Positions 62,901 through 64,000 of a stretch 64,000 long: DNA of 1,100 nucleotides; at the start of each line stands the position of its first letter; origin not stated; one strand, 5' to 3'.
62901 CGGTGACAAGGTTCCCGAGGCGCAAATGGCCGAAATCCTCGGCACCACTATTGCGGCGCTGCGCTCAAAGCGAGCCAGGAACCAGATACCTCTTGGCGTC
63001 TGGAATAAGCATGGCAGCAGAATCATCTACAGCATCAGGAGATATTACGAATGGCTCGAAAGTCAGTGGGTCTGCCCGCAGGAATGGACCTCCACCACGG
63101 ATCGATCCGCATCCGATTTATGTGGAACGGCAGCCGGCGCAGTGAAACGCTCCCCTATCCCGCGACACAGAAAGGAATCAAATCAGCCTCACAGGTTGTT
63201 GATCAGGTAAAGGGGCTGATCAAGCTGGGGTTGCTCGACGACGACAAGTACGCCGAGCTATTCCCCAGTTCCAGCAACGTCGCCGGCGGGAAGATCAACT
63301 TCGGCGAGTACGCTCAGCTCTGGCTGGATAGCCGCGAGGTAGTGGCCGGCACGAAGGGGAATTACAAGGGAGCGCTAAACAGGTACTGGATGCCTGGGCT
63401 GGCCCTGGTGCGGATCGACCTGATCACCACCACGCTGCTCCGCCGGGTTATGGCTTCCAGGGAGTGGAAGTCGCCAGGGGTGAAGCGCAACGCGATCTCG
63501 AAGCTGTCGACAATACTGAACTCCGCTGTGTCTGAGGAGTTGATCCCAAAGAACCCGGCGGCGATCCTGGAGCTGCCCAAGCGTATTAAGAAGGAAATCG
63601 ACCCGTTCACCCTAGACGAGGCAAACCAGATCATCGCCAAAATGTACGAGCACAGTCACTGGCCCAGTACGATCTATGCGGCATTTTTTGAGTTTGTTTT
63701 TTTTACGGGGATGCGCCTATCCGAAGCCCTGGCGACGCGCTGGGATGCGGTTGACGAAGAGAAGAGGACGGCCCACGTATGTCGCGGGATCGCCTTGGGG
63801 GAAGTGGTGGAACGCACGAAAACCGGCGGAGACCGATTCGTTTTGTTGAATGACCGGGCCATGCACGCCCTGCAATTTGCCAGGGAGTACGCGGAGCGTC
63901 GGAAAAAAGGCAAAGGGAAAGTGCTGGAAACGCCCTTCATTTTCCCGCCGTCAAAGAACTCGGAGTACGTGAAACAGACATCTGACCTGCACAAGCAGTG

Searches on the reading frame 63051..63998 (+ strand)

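Call 78: search_protein_families(library=pfam, proteins=[window:63051-63998:+], max_evalue=0.1)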
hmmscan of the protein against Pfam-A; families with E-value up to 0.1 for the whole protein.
window:63051-63998:+ (316 aa): 4 families
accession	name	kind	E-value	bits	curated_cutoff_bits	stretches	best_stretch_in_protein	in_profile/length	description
PF12167.14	Arm-DNA-bind_2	-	6.7e-11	42.5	22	1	10-75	2-65/65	Arm DNA-binding domain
PF00589.27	Phage_integrase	-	1.3e-09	38.5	27.1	1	187-310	4-109/172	Phage integrase family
PF22022.2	Phage_int_M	-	0.0021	18.7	27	1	84-173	1-93/96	Phage integrase central domain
PF01003.24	Flavi_capsid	-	0.0057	16.9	27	1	176-242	12-74/117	Flavivirus capsid protein C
